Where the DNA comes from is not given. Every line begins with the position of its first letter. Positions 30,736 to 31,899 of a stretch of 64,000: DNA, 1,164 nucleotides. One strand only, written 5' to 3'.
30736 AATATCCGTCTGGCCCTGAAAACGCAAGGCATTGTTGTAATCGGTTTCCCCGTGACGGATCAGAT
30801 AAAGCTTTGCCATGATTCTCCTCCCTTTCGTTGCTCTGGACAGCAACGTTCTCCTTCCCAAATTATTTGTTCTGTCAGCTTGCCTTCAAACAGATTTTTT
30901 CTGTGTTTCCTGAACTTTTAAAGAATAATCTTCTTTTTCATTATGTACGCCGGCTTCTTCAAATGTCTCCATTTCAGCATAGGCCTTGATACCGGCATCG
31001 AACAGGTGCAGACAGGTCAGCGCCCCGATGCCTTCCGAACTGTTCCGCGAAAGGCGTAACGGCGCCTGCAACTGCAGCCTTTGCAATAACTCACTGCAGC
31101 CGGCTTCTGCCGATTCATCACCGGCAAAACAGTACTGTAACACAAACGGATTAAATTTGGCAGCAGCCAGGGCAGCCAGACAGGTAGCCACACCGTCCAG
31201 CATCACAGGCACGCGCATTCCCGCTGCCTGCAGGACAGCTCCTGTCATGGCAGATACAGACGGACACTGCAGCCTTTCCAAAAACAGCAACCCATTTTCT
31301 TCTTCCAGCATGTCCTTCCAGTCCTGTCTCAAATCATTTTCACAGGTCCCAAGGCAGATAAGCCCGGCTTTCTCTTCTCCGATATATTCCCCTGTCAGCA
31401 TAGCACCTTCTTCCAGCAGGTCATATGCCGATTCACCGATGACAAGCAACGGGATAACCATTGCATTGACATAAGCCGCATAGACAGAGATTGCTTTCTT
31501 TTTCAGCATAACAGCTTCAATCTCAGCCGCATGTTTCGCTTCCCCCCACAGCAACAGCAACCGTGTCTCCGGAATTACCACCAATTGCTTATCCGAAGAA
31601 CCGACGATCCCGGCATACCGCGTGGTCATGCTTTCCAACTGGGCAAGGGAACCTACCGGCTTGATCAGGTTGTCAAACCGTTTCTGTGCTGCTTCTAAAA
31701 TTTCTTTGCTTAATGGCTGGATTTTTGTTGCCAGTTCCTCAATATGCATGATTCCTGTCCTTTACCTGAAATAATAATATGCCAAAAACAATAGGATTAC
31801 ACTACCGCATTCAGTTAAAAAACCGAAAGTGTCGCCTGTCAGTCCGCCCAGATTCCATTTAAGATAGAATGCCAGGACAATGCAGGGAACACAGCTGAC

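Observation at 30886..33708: Two complementary CobT paralogues flanking cobS: ArsA/ArsB-like heterodimer, possible phenolyl or unusual lower-ligand cobamide pathway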

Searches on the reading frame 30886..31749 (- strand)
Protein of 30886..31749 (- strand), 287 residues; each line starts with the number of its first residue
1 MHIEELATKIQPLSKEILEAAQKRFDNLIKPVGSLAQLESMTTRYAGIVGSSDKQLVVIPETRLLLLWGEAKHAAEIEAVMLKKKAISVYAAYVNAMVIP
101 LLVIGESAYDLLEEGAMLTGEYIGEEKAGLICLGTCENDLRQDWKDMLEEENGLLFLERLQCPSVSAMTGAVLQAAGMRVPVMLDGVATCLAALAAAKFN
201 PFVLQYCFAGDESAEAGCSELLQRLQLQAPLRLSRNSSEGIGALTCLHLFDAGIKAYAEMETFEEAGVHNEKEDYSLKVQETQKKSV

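Call 3: search_protein_families(library=pfam, proteins=[window:30886-31749:-], max_evalue=0.01)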
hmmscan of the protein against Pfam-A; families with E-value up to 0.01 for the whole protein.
window:30886-31749:- (287 aa): 1 family
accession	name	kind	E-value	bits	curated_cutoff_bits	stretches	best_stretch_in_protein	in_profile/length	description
PF02277.22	DBI_PRT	-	1.9e-37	129.7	22.6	2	152-268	213-329/329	Phosphoribosyltransferase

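Call 4: search_protein_families(library=ncbifam, proteins=[window:30886-31749:-], max_evalue=0.01)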
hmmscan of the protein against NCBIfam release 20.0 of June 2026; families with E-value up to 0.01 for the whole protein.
window:30886-31749:- (287 aa): 2 families
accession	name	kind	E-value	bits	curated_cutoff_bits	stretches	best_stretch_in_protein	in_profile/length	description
NF000996.0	PRK00105.1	subfamily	4.8e-35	121.4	306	2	154-270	232-348/350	nicotinate-nucleotide--dimethylbenzimidazole phosphoribosyltransferase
TIGR03160.1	cobT_DBIPRT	equivalog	1.9e-32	112.8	319.3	2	152-268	218-334/334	nicotinate-nucleotide--dimethylbenzimidazole phosphoribosyltransferase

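Call 7: search_solved_structures(query=window:30886-31749:-, max_evalue=0.001, show_alignments=3)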
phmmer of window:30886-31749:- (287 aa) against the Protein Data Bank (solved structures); distinct sequences matched with E-value up to 0.001: 10.
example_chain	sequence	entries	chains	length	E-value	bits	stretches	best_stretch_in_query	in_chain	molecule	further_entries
4hdk_B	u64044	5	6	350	4e-18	68.9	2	162-268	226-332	ArsB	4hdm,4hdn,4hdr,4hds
6b5f_A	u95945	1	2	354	4.1e-17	65.7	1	157-268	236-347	Nicotinate-nucleotide--dimethylbenzimidazole phosphoribosyltransferase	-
4kqf_A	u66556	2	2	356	1.5e-13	54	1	157-259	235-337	Nicotinate-nucleotide--dimethylbenzimidazole phosphoribosyltransferase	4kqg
4kqj_A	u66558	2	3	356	1.8e-13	53.7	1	156-259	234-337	Nicotinate-nucleotide--dimethylbenzimidazole phosphoribosyltransferase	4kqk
1d0s_A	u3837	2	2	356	3.9e-13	52.6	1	153-259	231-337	NICOTINATE MONONUCLEOTIDE:5,6-DIMETHYLBENZIMIDAZOLE PHOSPHORIBOSYLTRANSFERASE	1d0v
1jh8_A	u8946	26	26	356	4.7e-13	52.3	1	157-259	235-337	Nicotinate Mononucleotide:5,6-Dimethylbenzimidazole Phosphoribosyltransferase | Nicotinate-nucleotide--dimethylbenzimidazole phosphoribosyltransferase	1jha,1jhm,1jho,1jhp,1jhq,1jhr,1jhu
4hdk_A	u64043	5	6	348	8.8e-13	51.4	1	151-255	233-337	ArsA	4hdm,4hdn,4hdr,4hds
4kqh_A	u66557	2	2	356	1.1e-12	51.1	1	157-259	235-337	Nicotinate-nucleotide--dimethylbenzimidazole phosphoribosyltransferase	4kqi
1wx1_A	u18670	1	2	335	2.4e-09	40.2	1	166-269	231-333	nicotinate-nucleotide--dimethylbenzimidazole phosphoribosyltransferase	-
1j33_A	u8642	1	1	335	2.9e-09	39.9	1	166-269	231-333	CobT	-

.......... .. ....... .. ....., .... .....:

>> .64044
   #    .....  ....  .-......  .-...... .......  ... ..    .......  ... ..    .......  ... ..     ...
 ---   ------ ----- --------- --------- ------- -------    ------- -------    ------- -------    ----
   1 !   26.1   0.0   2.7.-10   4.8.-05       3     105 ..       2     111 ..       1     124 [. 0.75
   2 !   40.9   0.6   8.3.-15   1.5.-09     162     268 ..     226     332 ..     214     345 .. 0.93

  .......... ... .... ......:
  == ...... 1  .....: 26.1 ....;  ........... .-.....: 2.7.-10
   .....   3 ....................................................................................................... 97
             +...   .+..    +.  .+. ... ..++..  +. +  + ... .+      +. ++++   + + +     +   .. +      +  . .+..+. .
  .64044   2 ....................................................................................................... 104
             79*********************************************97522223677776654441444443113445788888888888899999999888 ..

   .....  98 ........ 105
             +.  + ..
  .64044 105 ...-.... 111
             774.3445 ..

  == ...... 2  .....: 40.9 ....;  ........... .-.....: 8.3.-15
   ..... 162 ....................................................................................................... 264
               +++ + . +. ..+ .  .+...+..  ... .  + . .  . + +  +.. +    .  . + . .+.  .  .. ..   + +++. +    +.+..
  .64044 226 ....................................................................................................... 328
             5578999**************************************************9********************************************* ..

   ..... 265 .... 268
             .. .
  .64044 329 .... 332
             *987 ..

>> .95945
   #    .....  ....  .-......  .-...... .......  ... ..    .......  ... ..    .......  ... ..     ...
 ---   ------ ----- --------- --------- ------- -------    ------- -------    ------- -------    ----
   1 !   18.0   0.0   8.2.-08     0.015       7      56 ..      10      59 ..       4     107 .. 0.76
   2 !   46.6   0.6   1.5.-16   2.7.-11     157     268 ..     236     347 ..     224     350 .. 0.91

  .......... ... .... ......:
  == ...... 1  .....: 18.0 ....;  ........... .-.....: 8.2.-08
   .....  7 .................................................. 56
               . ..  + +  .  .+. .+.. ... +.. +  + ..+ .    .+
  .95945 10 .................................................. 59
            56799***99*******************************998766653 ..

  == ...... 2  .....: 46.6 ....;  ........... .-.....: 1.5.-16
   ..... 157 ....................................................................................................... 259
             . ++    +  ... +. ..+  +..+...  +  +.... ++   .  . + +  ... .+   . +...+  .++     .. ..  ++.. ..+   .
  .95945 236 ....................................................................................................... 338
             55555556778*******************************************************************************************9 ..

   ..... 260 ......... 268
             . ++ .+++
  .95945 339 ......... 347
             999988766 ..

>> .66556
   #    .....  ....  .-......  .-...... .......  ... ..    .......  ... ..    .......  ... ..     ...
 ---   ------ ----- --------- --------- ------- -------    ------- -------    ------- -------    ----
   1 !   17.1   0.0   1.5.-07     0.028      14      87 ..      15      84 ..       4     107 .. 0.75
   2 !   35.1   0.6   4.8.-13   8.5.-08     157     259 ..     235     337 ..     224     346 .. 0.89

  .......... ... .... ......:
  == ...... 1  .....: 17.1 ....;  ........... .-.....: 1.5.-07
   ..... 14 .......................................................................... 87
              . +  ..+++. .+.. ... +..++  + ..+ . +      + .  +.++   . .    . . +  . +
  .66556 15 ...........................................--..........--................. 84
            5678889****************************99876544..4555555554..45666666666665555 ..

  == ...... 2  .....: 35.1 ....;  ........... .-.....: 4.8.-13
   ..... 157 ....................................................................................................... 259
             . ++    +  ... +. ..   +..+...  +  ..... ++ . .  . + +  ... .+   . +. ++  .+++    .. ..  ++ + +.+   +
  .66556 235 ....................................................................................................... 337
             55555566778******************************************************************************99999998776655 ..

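Call 8: find_homologous_proteins(query=window:30886-31749:-, max_evalue=0.001)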
Query window:30886-31749:- (287 aa): 527 proteins with E <= 0.001 among 7333 candidates; the best 120 are listed.
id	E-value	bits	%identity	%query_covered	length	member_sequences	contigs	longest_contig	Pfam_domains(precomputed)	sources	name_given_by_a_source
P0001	2.0e-181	619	100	100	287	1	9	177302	PF02277.23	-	-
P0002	1.1e-178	610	98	100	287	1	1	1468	PF02277.23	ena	-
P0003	6.9e-178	607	97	100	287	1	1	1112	PF02277.23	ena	-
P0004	8.3e-178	607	98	100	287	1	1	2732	PF02277.23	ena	-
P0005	1.1e-177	607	98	100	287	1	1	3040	PF02277.23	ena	-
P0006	1.9e-177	606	97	100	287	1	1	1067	PF02277.23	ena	-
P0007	2.2e-177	606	98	100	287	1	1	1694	PF02277.23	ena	-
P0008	1.6e-176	603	97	100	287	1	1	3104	PF02277.23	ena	-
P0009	4.2e-176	602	97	100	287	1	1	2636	PF02277.23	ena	-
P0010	3.9e-175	598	96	100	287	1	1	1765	PF02277.23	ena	-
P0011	4.6e-175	598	96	100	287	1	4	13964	PF02277.23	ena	-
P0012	5.1e-175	598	97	100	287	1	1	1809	PF02277.23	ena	-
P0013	7.0e-175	598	97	100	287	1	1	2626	PF02277.23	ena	-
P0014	1.4e-174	597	96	100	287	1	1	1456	PF02277.23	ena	-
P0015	7.6e-174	594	95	100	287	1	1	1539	PF02277.23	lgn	-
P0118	1.4e-78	282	49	99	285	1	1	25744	PF02277.23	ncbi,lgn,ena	-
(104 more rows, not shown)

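Call 13: find_related_loci(query=window:30886-31749:-, collection=genome_contigs, flank=6000)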
Query window:30886-31749:- (287 aa) in genome_contigs; peptide patterns used: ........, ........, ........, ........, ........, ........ (x = any residue, [..] = any of these).
82 stretches matched a pattern; 18 encode a relative of the query (tblastn E <= 1e-3); 18 distinct loci.
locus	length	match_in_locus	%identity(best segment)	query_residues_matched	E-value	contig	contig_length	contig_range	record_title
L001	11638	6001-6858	85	1-286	4e-163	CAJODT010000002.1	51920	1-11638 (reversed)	uncultured Succiniclasticum sp. isolate Red_deer_1_mag_73 genome assembly, contig: scaffold_346, whole genome shotgun se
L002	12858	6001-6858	82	1-286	1e-162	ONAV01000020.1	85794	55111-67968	uncultured Selenomonadales bacterium isolate RUG140 genome assembly, contig: scaffold_868, whole genome shotgun sequence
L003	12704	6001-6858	82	1-286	2e-162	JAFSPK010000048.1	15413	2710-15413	MAG: Acidaminococcaceae bacterium isolate RGIG3353 Goat_Reticulum-6__c147213, whole genome shotgun sequence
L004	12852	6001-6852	83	1-284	1e-160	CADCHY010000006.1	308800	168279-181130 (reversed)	MAG: uncultured Succiniclasticum sp. isolate RUG14664 genome assembly, contig: RUG14664_asm_6, whole genome shotgun sequ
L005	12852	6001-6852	82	1-284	4e-159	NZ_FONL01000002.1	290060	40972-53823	Succiniclasticum ruminis DSM 9236, whole genome shotgun sequence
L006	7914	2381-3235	83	1-285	3e-158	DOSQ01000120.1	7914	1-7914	MAG TPA_asm: Acidaminococcaceae bacterium isolate UBA9839 contig_240897, whole genome shotgun sequence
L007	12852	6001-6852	81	1-284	6e-152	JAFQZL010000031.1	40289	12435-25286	MAG: Acidaminococcaceae bacterium isolate RGIG2291 Goat_Duodenum-5__c273520, whole genome shotgun sequence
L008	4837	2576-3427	80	1-284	2e-154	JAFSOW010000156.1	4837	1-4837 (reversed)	MAG: Acidaminococcaceae bacterium isolate RGIG3339 Goat_Reticulum-6__c303723, whole genome shotgun sequence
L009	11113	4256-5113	78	1-286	3e-146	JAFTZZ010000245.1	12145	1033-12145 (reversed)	MAG: Acidaminococcaceae bacterium isolate RGIG4304 Roe_deer_Duodenum-2__c262365, whole genome shotgun sequence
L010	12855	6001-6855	76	1-285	2e-141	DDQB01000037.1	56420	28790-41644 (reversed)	MAG TPA_asm: Acidaminococcaceae bacterium UBA2453 UBA2453_contig_6842, whole genome shotgun sequence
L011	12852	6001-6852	73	1-284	7e-136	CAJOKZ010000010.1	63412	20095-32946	uncultured Succiniclasticum sp. isolate Reindeer_1_mag_91 genome assembly, contig: scaffold_681, whole genome shotgun se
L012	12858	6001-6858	61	1-285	1e-109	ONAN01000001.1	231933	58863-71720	uncultured Selenomonadales bacterium isolate RUG113 genome assembly, contig: scaffold_11, whole genome shotgun sequence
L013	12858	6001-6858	61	1-285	4e-109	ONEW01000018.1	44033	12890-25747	uncultured Selenomonadales bacterium isolate RUG237 genome assembly, contig: scaffold_611, whole genome shotgun sequence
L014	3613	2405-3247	60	1-280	2e-106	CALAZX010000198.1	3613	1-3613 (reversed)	MAG TPA_asm: uncultured Negativicutes bacterium isolate SRR6713636_bin.50_CONCOCT_v1.1_MAG genome assembly, contig: ERZ7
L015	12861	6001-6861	61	1-286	5e-103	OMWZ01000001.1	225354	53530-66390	uncultured Selenomonadales bacterium isolate RUG048 genome assembly, contig: scaffold_40, whole genome shotgun sequence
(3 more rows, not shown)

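Call 25: search_protein_representatives(protein=window:30886-31749:-)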
Query: 287 residues. Proteins with E-value up to 0.001 (for the whole library): 1679; up to 1e-10: 350; up to 1e-30: 18. The best 150 are listed.
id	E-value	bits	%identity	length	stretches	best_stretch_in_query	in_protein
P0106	7.9e-106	369.6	62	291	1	1-285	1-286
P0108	2.0e-100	351.9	60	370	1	1-280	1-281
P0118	4.5e-79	281.9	50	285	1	1-281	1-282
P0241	4.1e-77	275.5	68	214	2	171-284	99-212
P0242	3.9e-67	242.8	48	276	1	1-269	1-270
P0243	5.5e-64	232.4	57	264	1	1-197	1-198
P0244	3.1e-59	216.9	88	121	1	1-121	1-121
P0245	3.0e-56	207.1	51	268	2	166-280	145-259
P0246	2.8e-54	200.6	46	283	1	1-277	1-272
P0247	1.7e-52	194.8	91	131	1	1-107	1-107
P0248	2.0e-44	168.3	62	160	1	1-133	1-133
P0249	3.9e-41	157.5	87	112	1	1-90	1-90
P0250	3.2e-40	154.6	38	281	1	3-278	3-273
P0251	1.2e-38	149.4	38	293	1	6-277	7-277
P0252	7.9e-38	146.7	38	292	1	3-279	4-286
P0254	2.5e-35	138.5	36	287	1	2-277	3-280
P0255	2.4e-33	132.0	34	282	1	2-278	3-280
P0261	1.7e-24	103.0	43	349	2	150-272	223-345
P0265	5.1e-22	94.9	31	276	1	10-278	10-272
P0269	1.1e-20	90.5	31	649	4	157-268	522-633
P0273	6.9e-20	87.9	32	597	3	164-274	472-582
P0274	6.9e-20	87.9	32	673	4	154-269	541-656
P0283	2.5e-18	82.8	29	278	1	3-273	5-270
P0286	4.1e-18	82.1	30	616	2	11-269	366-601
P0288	5.1e-18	81.8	33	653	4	155-268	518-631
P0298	2.0e-17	79.8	30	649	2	9-269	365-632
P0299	2.2e-17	79.7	33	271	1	5-269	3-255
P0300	2.8e-17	79.4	27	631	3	6-268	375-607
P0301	3.0e-17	79.3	30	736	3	151-268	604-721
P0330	1.8e-15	73.4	35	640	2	165-260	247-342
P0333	2.1e-15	73.2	33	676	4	152-256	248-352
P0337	3.7e-15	72.4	28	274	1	8-270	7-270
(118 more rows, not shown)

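Call 26: search_solved_structures(query=P0261, max_evalue=0.001, show_alignments=2)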
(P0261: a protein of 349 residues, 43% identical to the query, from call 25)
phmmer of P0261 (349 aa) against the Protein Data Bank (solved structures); distinct sequences matched with E-value up to 0.001: 10.
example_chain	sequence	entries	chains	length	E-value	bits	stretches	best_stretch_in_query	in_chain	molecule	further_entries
4hdk_B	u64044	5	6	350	8.9e-33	117.6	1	5-341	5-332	ArsB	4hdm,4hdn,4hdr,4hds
6b5f_A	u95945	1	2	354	4.5e-30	108.7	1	9-344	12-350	Nicotinate-nucleotide--dimethylbenzimidazole phosphoribosyltransferase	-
1wx1_A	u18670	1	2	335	6.7e-30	108.1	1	14-337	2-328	nicotinate-nucleotide--dimethylbenzimidazole phosphoribosyltransferase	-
1j33_A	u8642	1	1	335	4.4e-29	105.5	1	17-337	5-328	CobT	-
4hdk_A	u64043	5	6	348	2.2e-26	96.6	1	10-332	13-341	ArsA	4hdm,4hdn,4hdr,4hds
4kqf_A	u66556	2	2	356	3.4e-26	96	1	13-345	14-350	Nicotinate-nucleotide--dimethylbenzimidazole phosphoribosyltransferase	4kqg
4kqh_A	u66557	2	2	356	3.4e-26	96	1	13-345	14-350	Nicotinate-nucleotide--dimethylbenzimidazole phosphoribosyltransferase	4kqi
1d0s_A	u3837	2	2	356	6.4e-26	95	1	13-345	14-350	NICOTINATE MONONUCLEOTIDE:5,6-DIMETHYLBENZIMIDAZOLE PHOSPHORIBOSYLTRANSFERASE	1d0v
1jh8_A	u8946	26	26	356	8.6e-26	94.6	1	13-345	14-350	Nicotinate Mononucleotide:5,6-Dimethylbenzimidazole Phosphoribosyltransferase | Nicotinate-nucleotide--dimethylbenzimidazole phosphoribosyltransferase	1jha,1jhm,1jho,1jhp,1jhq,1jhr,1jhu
4kqj_A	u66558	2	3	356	4.5e-25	92.3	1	13-345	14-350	Nicotinate-nucleotide--dimethylbenzimidazole phosphoribosyltransferase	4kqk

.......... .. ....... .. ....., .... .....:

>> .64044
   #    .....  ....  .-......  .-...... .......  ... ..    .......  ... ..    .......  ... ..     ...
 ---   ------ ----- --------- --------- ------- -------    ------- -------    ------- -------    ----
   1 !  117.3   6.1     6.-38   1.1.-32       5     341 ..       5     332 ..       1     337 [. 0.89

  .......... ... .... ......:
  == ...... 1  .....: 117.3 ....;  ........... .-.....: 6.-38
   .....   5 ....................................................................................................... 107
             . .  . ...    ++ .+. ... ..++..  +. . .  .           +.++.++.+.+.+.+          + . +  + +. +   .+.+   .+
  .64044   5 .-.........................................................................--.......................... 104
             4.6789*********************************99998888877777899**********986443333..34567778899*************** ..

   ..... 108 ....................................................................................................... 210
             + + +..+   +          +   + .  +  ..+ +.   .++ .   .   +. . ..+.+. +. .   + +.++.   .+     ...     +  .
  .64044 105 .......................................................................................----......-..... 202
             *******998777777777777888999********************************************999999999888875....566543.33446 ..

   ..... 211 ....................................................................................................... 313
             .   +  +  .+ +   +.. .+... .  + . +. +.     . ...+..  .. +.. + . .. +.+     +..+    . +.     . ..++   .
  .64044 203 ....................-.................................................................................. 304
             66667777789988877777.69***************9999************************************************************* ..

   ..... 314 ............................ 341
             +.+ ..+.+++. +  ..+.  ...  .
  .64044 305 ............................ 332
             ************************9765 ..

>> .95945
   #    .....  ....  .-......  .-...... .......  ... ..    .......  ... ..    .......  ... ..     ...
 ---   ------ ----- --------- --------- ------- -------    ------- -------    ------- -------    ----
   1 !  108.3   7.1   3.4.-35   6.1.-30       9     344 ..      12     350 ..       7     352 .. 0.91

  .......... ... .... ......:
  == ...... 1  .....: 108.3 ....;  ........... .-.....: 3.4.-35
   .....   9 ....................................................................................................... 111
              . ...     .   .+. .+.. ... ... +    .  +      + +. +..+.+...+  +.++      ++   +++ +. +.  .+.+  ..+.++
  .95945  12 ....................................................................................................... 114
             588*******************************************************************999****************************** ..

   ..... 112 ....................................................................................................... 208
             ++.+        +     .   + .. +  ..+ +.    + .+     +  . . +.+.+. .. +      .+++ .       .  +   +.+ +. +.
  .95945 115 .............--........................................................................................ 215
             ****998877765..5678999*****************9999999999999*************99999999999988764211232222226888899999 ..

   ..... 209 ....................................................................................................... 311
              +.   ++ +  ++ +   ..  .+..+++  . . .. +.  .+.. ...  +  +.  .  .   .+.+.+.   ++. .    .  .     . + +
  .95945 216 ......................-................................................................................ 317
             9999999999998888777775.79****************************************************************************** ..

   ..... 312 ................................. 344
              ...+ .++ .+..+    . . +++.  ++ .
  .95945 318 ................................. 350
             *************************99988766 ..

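Call 32: find_encoding_contigs(protein=P0118, flank=5000, max_places=2)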
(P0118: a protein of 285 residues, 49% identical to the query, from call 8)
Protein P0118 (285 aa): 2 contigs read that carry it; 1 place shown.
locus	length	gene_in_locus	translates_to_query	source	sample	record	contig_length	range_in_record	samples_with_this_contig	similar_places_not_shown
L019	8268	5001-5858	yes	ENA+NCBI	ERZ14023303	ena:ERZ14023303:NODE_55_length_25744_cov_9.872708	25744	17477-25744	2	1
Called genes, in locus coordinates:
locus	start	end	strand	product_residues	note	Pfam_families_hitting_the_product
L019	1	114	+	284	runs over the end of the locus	PF05569:Peptidase_M56 (weak), PF01435:Peptidase_M48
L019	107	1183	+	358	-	PF05343:Peptidase_M42, PF01546:Peptidase_M20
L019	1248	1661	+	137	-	PF00334:NDK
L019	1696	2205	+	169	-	PF01923:Cob_adeno_trans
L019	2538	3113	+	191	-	PF02283:CobU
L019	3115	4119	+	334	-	PF02277:DBI_PRT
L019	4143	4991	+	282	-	PF02654:CobS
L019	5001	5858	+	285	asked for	PF02277:DBI_PRT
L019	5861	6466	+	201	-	PF00300:His_Phos_1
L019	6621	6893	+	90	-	PF13451:zf_Tbcl, PF23477:zf_Tbcl_2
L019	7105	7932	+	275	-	PF09924:LPG_synthase_C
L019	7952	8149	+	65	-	PF13527:Acetyltransf_9 (weak)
